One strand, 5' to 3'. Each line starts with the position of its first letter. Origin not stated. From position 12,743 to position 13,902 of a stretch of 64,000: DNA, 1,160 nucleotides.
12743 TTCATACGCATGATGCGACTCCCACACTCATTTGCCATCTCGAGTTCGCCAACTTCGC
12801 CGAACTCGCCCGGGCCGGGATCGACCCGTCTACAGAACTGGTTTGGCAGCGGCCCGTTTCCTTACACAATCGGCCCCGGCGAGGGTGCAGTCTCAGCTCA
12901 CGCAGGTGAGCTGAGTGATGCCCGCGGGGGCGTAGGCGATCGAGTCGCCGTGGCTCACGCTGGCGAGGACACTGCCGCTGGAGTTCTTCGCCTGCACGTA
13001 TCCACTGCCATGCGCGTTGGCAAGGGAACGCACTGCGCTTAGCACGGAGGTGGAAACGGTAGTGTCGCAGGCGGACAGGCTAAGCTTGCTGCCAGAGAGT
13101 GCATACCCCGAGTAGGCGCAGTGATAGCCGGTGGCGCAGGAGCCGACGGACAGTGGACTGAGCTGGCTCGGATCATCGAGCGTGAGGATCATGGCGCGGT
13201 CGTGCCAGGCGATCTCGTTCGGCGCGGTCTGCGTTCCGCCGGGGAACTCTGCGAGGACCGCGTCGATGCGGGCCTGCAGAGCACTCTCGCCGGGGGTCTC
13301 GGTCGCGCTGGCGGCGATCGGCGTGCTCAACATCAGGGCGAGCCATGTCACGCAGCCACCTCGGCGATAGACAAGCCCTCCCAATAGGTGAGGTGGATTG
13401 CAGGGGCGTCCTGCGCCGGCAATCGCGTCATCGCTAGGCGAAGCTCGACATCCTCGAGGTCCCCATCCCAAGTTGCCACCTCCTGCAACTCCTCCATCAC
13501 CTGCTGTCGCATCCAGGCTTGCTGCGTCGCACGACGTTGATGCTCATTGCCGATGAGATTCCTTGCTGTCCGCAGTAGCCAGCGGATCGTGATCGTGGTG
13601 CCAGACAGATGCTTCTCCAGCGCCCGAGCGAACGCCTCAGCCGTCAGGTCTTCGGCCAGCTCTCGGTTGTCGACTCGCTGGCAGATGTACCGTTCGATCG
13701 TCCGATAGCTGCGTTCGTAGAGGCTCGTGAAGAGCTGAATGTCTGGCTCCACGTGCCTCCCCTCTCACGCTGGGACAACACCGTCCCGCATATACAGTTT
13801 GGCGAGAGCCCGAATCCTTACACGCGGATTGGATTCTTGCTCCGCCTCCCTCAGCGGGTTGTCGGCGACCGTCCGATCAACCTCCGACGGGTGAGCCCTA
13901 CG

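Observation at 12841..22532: Six orientation-locked copies of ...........-N10-CAAAC: candidate promoter set of the island ECF sigma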

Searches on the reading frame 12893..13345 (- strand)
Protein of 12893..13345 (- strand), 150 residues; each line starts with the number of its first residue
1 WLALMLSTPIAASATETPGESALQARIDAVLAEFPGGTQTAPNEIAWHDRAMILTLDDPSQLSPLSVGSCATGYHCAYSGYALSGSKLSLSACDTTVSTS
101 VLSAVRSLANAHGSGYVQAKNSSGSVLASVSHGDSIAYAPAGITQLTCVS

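Call 33: search_protein_families(library=pfam, proteins=[window:12893-13345:-], max_evalue=0.01)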
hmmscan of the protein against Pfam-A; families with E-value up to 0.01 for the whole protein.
window:12893-13345:- (150 aa): 1 family
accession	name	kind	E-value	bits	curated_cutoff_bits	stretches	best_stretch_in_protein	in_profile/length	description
PF03995.18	Inhibitor_I36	-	0.00012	22.4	21.1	1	68-117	6-54/69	Peptidase inhibitor family I36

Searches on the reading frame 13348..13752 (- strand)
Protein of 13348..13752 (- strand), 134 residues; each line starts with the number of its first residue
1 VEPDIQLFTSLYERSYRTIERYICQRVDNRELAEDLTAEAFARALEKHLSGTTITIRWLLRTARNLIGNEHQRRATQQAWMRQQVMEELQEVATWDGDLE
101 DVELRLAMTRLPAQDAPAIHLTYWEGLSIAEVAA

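Call 13: search_protein_families(library=pfam, proteins=[window:13348-13752:-], max_evalue=0.01)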
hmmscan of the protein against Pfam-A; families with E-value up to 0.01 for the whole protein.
window:13348-13752:- (134 aa): 2 families
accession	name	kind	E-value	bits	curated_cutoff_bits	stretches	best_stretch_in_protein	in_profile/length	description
PF04542.20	Sigma70_r2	-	1.2e-05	25.4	24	1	11-74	1-68/71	Sigma-70 region 2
PF08281.18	Sigma70_r4_2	-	0.0007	19.6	25.7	1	103-133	3-33/54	Sigma-70, region 4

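Call 14: search_protein_families(library=ncbifam, proteins=[window:13348-13752:-], max_evalue=0.01)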
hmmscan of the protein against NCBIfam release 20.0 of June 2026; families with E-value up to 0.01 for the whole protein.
window:13348-13752:- (134 aa): 37 families (the best 25 are shown)
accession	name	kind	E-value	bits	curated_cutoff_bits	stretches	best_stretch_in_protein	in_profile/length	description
TIGR02952.1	Sig70_famx2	equivalog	1.4e-15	57.7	206.45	1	4-133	9-145/170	ECF subfamily RNA polymerase sigma factor, BldN family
TIGR02985.1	Sig70_bacteroi1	subfamily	1.5e-13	51.2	126.4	1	7-133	2-137/162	RNA polymerase sigma-70 factor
NF007227.0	PRK09645.1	subfamily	4.7e-11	42.9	202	1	3-134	10-146/177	sigma-70 family RNA polymerase sigma factor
TIGR02983.1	SigE-fam_strep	subfamily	1.6e-10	41.1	141.55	1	8-134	8-134/162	SigE family RNA polymerase sigma factor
NF007216.0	PRK09638.1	equivalog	2.9e-10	40.2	194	1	6-133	18-149/180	RNA polymerase sigma factor SigY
TIGR02989.1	Sig-70_gvs1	subfamily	5e-10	39.5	124.55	1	8-134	3-134/158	RNA polymerase sigma-70 factor, Rhodopirellula/Verrucomicrobium family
TIGR02937.1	sigma70-ECF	superfamily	2.5e-09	37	42.9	1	8-133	3-140/165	sigma-70 family RNA polymerase sigma factor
TIGR02959.1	SigZ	equivalog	3.1e-09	36.9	168.65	1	17-133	6-123/170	RNA polymerase sigma factor SigZ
NF009179.0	PRK12527.1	equivalog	3.5e-09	36.9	162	1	13-132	2-127/159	RNA polymerase sigma factor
NF009166.1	PRK12513.1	equivalog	4.8e-09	36.2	206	1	4-133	20-161/193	RNA polymerase sigma factor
NF009164.0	PRK12511.1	equivalog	3.5e-08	33.2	185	1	19-133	17-134/182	RNA polymerase sigma factor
TIGR02950.1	SigM_subfam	subfamily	5.4e-08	32.8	147.95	1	11-133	5-133/159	RNA polymerase sigma factor, SigM family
NF007215.0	PRK09637.1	equivalog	8.5e-08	32.4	212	1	10-133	5-129/181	RNA polymerase sigma factor SigZ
NF007220.0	PRK09639.1-5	equivalog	2.1e-07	30.9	260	1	7-133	4-139/181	RNA polymerase sigma factor SigX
NF006930.0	PRK09415.1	subfamily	2.2e-06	27.6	198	1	8-133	18-150/179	RNA polymerase factor sigma C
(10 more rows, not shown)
